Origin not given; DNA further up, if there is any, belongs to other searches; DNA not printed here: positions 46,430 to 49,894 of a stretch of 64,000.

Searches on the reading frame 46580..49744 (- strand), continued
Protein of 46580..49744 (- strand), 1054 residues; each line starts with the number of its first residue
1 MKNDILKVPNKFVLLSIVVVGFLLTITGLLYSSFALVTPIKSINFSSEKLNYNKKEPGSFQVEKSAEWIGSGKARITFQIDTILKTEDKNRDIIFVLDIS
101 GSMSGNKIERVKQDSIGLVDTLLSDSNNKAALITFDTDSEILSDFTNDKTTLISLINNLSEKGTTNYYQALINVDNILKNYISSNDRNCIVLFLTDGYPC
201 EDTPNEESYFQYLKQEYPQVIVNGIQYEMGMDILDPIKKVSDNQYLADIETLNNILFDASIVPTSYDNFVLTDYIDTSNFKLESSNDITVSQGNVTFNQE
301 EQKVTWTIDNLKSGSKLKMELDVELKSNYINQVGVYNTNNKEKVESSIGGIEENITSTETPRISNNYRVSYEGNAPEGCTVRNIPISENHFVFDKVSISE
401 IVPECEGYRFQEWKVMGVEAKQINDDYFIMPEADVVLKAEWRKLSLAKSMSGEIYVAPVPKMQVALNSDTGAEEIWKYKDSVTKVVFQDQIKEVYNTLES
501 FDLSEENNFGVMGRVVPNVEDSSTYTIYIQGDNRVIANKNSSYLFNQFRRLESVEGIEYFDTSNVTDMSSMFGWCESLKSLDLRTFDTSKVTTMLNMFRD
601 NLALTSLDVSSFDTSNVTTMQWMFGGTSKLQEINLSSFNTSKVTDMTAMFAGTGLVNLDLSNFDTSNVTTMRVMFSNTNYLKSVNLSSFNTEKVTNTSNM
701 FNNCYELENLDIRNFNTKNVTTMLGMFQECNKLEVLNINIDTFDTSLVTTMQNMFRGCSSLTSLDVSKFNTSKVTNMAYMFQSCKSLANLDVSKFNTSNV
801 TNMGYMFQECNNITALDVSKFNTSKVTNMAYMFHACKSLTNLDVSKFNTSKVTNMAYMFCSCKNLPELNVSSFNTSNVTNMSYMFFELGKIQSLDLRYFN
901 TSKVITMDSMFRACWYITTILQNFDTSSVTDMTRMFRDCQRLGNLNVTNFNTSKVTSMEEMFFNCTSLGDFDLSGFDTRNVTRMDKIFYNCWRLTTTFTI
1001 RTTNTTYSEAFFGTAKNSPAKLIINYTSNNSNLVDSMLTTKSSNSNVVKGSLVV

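Call 35: find_encoding_contigs(protein=P0022, flank=2500, max_places=10)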
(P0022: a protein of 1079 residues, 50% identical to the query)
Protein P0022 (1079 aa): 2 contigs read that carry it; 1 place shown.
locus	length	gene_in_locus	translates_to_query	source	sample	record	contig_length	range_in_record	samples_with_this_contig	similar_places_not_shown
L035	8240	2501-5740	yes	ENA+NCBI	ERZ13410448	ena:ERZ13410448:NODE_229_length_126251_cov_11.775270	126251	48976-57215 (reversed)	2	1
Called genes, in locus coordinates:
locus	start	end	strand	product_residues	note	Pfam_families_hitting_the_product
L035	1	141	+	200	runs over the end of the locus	PF00709:Adenylsucc_synt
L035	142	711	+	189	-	-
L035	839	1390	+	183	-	PF00210:Ferritin (faint), PF02915:Rubrerythrin, PF21349:RUBY_RBDX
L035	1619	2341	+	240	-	-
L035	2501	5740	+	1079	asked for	PF00092:VWA, PF13519:VWA_2, PF03382:DUF285, PF23952:LRR_EndoS (faint), PF12799:LRR_4 (faint), PF13855:LRR_8 (faint), PF24758:LRR_At5g56370 (faint), PF03382:DUF285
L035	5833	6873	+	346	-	-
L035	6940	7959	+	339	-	-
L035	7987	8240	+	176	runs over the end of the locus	PF00881:Nitroreductase, PF14512:TM1586_NiRdase (weak)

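Call 36: find_encoding_contigs(protein=P0009, flank=10000, max_places=4)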
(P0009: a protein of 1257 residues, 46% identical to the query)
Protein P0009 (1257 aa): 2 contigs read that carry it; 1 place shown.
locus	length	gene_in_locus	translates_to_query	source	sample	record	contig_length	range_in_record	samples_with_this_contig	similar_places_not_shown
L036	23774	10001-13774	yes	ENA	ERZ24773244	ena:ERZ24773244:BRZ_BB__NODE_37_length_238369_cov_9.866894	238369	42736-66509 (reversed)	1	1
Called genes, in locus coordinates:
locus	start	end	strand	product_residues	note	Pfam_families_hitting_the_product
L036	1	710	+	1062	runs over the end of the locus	-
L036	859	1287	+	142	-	-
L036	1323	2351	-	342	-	PF00106:adh_short, PF13561:adh_short_C2 (weak), PF00106:adh_short, PF13561:adh_short_C2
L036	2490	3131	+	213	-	-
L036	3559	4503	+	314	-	PF01544:CorA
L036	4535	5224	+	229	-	PF09335:VTT_dom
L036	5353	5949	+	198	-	PF00440:TetR_N, PF17924:TetR_C_19 (weak)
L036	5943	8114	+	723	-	PF00664:ABC_membrane, PF00005:ABC_tran, PF02463:SMC_N (faint)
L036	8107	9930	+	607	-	PF00664:ABC_membrane, PF00005:ABC_tran, PF02463:SMC_N (faint)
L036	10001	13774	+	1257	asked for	PF00092:VWA, PF13519:VWA_2, PF03382:DUF285, PF13306:LRR_5 (weak), PF03382:DUF285, PF13306:LRR_5, PF03382:DUF285, PF03382:DUF285, +8 more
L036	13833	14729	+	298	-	PF02588:YitT_membrane, PF10035:DUF2179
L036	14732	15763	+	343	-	-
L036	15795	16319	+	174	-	PF00753:Lactamase_B, PF23023:Anti-Pycsar_Apyc1 (faint), PF00753:Lactamase_B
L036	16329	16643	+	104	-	-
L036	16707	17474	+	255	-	PF03419:Peptidase_U4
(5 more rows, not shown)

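Call 54: find_encoding_contigs(protein=P0145, flank=400, max_places=10)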
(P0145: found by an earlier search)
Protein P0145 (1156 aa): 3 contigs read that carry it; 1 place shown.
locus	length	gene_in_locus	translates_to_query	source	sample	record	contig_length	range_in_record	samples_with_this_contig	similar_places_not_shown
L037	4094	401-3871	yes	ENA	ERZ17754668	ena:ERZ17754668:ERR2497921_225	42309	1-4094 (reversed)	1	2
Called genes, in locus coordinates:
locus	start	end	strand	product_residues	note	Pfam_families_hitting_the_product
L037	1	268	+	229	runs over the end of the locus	PF04542:Sigma70_r2, PF04545:Sigma70_r4, PF01381:HTH_3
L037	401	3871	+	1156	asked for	PF13519:VWA_2, PF03382:DUF285, PF23952:LRR_EndoS (faint), PF03382:DUF285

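Call 55: find_encoding_contigs(protein=P0151, flank=400, max_places=10)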
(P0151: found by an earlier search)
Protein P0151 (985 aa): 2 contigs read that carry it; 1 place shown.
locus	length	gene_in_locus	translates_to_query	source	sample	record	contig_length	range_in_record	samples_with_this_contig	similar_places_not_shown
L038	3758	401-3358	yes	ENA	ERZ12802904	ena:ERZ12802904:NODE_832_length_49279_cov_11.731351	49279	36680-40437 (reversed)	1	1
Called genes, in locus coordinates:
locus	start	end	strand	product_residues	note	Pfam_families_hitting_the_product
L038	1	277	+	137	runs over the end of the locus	PF03143:GTP_EFTU_D3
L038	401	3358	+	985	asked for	PF00092:VWA, PF13519:VWA_2, PF03382:DUF285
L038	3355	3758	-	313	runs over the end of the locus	PF07670:Gate (weak)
